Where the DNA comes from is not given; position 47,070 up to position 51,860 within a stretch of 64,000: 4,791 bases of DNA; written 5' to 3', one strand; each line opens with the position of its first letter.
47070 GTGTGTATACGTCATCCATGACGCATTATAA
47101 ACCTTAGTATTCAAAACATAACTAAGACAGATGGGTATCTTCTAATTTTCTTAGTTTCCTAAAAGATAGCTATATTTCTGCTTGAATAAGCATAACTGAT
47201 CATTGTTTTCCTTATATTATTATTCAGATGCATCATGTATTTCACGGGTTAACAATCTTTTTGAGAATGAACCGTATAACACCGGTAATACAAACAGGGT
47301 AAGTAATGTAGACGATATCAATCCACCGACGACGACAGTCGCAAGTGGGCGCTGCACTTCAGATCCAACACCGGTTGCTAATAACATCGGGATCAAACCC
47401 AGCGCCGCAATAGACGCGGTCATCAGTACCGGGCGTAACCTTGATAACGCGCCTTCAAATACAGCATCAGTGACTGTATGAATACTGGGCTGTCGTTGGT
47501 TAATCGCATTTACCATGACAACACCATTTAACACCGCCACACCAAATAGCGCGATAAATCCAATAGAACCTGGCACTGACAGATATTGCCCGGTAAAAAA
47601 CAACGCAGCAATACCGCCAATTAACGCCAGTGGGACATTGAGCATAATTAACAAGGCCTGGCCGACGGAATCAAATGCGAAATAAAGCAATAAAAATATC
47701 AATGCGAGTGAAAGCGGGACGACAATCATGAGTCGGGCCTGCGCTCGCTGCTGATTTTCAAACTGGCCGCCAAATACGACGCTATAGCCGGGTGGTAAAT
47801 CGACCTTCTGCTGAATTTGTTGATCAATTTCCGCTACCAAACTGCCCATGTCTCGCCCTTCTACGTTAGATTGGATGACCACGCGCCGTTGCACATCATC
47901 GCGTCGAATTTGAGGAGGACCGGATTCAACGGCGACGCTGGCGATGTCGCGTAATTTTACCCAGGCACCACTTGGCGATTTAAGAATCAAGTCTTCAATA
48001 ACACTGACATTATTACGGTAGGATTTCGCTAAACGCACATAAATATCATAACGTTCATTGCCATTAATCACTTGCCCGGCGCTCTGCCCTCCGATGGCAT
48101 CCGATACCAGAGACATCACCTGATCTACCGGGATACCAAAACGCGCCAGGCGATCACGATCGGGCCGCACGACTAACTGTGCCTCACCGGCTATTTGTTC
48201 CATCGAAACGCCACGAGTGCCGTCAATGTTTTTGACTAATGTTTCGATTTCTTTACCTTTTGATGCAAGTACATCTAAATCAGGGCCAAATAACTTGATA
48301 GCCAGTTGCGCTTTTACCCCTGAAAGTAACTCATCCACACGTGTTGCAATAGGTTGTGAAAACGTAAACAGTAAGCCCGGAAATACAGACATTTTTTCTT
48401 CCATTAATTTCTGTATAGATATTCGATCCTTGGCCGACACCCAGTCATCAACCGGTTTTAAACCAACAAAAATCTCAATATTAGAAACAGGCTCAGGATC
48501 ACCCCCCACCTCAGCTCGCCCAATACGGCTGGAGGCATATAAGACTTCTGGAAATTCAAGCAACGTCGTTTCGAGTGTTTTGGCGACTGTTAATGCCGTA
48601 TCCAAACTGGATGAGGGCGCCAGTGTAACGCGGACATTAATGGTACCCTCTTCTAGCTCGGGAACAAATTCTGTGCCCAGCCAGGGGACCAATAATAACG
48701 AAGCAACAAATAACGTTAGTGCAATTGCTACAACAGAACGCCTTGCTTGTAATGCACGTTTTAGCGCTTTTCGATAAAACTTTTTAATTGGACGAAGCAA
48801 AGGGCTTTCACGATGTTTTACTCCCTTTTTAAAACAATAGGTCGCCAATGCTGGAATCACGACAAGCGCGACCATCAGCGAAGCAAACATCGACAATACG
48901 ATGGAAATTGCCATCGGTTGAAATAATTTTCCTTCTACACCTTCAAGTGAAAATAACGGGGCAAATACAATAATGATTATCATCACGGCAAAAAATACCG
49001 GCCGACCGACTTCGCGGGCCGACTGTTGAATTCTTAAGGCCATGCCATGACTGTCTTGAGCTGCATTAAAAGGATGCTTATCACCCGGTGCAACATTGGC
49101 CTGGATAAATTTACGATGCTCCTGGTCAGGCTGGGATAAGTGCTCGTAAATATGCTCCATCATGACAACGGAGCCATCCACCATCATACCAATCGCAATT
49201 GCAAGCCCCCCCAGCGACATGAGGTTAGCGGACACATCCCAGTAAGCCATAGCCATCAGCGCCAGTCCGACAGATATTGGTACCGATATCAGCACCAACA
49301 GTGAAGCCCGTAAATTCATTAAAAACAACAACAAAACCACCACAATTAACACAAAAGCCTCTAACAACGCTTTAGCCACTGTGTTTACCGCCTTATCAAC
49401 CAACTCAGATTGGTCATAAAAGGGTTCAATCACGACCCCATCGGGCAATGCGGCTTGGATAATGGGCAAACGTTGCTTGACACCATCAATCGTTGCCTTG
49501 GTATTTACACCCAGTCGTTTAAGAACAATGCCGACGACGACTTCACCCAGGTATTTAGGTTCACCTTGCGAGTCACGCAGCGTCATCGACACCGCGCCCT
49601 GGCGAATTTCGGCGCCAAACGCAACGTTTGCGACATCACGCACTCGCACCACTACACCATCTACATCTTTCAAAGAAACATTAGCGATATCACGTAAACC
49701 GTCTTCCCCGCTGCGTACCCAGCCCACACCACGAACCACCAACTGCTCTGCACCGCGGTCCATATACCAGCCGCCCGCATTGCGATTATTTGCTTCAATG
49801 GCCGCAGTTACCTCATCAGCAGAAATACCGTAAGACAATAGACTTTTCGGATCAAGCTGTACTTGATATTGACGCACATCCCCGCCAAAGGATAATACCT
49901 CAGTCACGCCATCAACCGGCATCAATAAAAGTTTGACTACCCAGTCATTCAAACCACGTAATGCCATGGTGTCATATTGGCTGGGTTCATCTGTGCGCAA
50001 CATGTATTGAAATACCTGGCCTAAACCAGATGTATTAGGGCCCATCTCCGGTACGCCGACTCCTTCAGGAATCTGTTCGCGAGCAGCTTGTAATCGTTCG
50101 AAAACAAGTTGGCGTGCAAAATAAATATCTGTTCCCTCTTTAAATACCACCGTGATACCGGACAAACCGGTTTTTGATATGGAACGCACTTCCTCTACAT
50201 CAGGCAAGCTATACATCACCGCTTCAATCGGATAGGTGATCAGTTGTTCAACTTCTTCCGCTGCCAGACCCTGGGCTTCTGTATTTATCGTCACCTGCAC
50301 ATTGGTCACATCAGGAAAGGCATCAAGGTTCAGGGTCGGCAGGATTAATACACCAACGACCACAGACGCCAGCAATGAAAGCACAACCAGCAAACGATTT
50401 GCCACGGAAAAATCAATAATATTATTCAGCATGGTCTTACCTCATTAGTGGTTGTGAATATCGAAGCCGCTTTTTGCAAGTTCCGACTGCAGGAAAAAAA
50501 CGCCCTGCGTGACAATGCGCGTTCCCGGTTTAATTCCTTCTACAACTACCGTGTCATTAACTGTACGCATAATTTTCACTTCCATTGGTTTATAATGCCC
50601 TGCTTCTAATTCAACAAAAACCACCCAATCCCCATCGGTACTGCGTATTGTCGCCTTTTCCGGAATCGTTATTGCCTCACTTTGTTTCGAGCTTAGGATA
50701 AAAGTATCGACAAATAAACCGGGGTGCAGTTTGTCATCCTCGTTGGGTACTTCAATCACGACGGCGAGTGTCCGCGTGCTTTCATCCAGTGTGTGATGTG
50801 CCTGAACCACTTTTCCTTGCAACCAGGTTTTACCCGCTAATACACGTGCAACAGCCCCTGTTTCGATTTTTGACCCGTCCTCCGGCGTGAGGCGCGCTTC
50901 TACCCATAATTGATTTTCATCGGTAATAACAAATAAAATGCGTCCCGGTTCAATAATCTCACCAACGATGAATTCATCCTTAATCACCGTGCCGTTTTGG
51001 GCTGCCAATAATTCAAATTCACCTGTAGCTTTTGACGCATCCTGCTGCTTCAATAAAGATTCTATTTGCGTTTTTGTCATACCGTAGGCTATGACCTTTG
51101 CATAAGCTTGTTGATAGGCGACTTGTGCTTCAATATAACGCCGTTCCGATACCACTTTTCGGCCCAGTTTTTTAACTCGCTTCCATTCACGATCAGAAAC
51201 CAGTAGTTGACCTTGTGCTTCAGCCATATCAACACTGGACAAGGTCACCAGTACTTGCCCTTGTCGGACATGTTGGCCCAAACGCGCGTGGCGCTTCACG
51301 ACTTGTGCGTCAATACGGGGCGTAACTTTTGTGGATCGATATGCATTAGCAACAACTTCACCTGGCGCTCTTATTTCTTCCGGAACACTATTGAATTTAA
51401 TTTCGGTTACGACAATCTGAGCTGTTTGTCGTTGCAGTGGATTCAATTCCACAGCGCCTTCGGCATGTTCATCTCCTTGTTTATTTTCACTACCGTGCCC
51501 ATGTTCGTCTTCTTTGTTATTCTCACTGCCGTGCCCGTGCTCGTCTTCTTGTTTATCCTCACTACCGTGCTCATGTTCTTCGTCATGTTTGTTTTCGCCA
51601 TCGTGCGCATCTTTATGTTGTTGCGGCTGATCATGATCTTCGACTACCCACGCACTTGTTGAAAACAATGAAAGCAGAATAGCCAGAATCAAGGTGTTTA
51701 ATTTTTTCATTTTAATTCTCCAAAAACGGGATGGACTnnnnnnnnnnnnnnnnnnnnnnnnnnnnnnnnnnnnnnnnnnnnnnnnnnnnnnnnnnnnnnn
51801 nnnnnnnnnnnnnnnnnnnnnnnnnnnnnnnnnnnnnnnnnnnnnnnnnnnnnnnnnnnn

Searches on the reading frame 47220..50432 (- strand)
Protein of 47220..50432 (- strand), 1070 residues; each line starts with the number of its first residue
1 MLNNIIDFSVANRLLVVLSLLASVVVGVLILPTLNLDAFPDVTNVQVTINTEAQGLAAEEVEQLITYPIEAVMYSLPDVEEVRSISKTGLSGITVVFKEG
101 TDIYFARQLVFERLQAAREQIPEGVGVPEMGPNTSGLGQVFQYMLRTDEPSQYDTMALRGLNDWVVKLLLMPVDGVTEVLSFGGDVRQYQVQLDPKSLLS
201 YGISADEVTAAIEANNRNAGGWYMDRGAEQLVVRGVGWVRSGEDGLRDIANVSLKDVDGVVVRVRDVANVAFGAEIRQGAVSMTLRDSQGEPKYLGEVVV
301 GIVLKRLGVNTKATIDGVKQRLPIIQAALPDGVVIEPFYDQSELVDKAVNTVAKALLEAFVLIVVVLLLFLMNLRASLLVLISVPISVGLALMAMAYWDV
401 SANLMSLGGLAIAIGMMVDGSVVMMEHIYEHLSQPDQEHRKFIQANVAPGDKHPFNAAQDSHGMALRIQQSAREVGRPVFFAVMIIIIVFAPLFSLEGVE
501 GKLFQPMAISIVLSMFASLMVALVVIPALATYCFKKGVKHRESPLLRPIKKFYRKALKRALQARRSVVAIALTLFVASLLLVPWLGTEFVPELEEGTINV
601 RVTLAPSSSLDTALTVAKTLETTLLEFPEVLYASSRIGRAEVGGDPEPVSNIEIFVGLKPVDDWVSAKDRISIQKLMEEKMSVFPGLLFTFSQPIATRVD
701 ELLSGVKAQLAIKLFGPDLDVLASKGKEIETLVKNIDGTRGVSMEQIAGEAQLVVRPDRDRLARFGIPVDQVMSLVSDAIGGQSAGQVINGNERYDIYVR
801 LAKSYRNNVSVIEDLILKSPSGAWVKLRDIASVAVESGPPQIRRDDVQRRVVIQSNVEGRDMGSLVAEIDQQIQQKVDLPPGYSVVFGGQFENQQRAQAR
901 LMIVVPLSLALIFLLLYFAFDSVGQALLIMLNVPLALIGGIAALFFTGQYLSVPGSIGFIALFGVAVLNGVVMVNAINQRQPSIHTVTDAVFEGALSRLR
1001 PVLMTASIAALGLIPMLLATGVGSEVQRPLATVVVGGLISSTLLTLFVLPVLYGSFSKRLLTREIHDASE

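Call 44: search_protein_families(library=pfam, proteins=[window:47220-50432:-], max_evalue=0.0001)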
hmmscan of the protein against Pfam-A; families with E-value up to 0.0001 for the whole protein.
window:47220-50432:- (1070 aa): 1 family
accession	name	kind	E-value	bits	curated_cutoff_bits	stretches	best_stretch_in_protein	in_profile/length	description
PF00873.25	ACR_tran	-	9.1e-276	917.9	28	1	5-1054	1-1018/1021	AcrB/AcrD/AcrF family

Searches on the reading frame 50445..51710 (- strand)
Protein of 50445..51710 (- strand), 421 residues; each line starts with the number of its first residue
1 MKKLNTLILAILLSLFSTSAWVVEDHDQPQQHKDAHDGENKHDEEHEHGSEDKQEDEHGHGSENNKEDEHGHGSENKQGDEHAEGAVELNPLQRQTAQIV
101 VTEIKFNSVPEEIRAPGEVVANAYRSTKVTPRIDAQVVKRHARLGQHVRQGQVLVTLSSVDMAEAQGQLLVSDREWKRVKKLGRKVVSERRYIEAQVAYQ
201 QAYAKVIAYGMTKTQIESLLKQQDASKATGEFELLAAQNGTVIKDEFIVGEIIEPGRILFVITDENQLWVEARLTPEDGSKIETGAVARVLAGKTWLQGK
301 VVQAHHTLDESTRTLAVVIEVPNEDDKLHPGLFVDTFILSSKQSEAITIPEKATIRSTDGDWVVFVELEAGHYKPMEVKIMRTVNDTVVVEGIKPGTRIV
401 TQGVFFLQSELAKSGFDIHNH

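Call 44: search_protein_families(library=pfam, proteins=[window:50445-51710:-], max_evalue=0.0001)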
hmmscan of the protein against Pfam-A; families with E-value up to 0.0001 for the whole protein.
window:50445-51710:- (421 aa): 2 families
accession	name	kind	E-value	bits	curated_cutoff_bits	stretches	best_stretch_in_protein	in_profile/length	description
PF16576.10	HlyD_D23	-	7.8e-34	117.3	30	1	110-334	3-214/214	Barrel-sandwich domain of CusB or HlyD membrane-fusion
PF13437.12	HlyD_3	-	2.1e-16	61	22.2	1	234-331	2-106/106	HlyD family secretion protein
